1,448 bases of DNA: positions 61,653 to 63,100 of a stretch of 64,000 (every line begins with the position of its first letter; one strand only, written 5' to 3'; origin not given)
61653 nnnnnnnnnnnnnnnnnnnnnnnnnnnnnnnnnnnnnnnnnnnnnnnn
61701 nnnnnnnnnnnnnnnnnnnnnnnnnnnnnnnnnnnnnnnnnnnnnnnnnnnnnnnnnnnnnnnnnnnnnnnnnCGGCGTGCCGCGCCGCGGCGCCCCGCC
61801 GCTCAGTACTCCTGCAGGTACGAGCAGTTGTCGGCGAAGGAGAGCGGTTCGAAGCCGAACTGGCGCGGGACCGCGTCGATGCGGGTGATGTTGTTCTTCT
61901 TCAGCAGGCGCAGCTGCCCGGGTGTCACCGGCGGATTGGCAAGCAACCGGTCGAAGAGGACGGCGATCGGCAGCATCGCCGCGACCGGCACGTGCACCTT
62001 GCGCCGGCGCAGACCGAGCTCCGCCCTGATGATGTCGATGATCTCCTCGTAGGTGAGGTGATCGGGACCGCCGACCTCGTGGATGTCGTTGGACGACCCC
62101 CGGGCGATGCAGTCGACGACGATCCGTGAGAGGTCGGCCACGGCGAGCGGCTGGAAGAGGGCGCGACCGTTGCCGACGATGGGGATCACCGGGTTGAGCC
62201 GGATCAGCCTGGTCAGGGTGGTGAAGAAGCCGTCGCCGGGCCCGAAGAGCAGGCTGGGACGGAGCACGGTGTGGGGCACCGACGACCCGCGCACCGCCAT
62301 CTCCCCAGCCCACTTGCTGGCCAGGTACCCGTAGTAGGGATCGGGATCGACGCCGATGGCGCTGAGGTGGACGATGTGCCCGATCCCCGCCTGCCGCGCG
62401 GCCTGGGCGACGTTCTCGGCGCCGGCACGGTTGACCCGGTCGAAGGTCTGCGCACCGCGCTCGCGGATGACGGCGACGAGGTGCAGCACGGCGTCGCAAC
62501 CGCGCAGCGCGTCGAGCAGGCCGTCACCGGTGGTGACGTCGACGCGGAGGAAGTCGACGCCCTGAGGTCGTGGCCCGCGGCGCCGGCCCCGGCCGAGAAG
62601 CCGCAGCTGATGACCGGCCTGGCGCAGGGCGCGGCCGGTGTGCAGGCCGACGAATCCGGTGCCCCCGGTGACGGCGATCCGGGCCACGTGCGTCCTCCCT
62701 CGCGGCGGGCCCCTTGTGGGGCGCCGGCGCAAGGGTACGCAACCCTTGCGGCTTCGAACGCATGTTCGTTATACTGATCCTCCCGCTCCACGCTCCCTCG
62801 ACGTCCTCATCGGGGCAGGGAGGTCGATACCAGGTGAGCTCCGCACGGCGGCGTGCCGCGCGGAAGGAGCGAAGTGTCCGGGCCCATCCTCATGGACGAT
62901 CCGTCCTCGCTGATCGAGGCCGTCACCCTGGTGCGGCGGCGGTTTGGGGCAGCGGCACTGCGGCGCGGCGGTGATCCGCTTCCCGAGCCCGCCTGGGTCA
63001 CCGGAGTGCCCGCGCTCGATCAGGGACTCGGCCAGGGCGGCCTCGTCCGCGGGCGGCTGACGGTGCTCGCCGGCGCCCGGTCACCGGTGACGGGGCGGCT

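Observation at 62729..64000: LexA-controlled imuA'-imuB mutasome cassette with a textbook SOS promoter (LexA box inside the -35/-10 spacer)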

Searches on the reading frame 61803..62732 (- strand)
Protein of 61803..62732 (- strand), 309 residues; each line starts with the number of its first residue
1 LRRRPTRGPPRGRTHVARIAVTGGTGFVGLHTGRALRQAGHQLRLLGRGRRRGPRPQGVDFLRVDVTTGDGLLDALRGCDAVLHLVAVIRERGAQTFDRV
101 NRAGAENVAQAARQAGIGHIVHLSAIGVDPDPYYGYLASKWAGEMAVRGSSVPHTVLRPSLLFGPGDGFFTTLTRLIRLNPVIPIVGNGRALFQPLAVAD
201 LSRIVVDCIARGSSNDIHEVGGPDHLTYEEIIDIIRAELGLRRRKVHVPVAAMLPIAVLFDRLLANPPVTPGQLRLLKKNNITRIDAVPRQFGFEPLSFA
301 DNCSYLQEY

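Call 3: search_protein_families(library=pfam, proteins=[window:61803-62732:-], max_evalue=1)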
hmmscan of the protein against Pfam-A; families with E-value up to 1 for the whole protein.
window:61803-62732:- (309 aa): 11 families
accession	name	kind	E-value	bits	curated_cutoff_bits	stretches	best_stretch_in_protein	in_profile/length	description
PF01370.27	Epimerase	-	1.5e-19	70.8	20.9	1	19-217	1-236/240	NAD dependent epimerase/dehydratase family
PF13460.12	NAD_binding_10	-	5.4e-17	62.7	27.2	1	23-162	1-146/184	NAD(P)H-binding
PF01073.25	3Beta_HSD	-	1.4e-13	51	22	1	20-128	1-119/280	3-beta hydroxysteroid dehydrogenase/isomerase family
PF04321.23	RmlD_sub_bind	-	7.2e-12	45.4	27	1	18-214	2-202/287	RmlD substrate binding domain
PF05368.20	NmrA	-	1e-08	35.6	27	1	18-253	4-248/298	NmrA-like family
PF07993.18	NAD_binding_4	-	7.1e-05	22.5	20.1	1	135-174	176-220/258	Male sterility protein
PF13579.12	Glyco_trans_4_4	-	0.00062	20.6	29.7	1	23-146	1-120/158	Glycosyl transferase 4-like domain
PF06283.17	ThuA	-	0.055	14.1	33.4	0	20-60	75-116/209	Trehalose utilisation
PF02719.21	Polysacc_synt_2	-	0.099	12.2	20.2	1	65-144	62-146/293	Polysaccharide biosynthesis protein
PF13439.12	Glyco_transf_4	-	0.28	11.6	28.5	1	23-100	2-76/170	Glycosyltransferase Family 4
PF16363.11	GDP_Man_Dehyd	-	0.53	10.1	27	0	21-48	2-29/332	GDP-mannose 4,6 dehydratase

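Call 4: search_protein_families(library=ncbifam, proteins=[window:61803-62732:-], max_evalue=1)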
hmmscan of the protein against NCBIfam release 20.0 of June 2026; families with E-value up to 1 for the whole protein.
window:61803-62732:- (309 aa): 28 families (the best 25 are shown)
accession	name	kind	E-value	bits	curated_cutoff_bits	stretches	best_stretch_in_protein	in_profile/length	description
TIGR03466.1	HpnA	hypoth_equivalog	2.3e-21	76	367.65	2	20-127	4-115/327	hopanoid-associated sugar epimerase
NF042422.1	oxyalk_red_OleD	equivalog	4.5e-17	62.4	580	1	18-126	2-111/329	2-alkyl-3-oxoalkanoate reductase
NF042423.1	oxyalk_red_Shew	equivalog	1e-13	51.1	580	1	14-126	6-119/331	2-alkyl-3-oxoalkanoate reductase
TIGR01214.1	rmlD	equivalog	1.7e-11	43.8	224.05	1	18-221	1-208/285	dTDP-4-dehydrorhamnose reductase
TIGR01777.1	yfcH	hypoth_equivalog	9.6e-11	41.8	207.35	2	133-252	135-253/292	TIGR01777 family oxidoreductase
NF052578.1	StrlDmthSdmBMthl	equivalog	1.2e-09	38.3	600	1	20-129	4-117/328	sterol demethylase protein SdmB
NF004520.0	PRK05865.1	equivalog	6.6e-09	34.2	1509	1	18-235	2-198/854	sugar epimerase family protein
NF050030.1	thlkprotThyD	equivalog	6.4e-08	32.1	400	2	18-87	2-77/305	thylakoid membrane protein ThyD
NF058621.1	DiazavRedAvaA7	equivalog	1.5e-07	31.3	400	1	18-124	2-113/304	3-diazoavenalumate denitrifying reductase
TIGR03649.1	ergot_EASG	subfamily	7.5e-07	28.9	256.4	1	19-250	2-224/287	ergot alkaloid biosynthesis protein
TIGR04180.1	EDH_00030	hypoth_equivalog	2.8e-06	26.6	475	1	20-125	2-121/297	NAD-dependent 4,6-dehydratase LegB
TIGR01181.1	dTDP_gluc_dehyt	equivalog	0.00025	20.2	365.1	1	135-244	150-266/321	dTDP-glucose 4,6-dehydratase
NF041293.1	G6PDh_Azf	equivalog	0.00061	19.3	400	1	19-124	5-114/252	NAD-dependent glucose-6-phosphate dehydrogenase Azf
NF006409.0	PRK08655.1-3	equivalog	0.00072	19.2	310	1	18-51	2-35/290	prephenate dehydrogenase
TIGR01746.1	Thioester-redct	subfamily_domain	0.00085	18.6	213.35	1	129-242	159-285/371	thioester reductase domain-containing protein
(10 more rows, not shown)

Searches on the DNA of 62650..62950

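Call 36: search_rna_families(source=window, start=62650, end=62950, threshold=evalue, max_evalue=10)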
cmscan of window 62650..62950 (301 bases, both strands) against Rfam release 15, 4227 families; matches with E-value up to 10: 0.
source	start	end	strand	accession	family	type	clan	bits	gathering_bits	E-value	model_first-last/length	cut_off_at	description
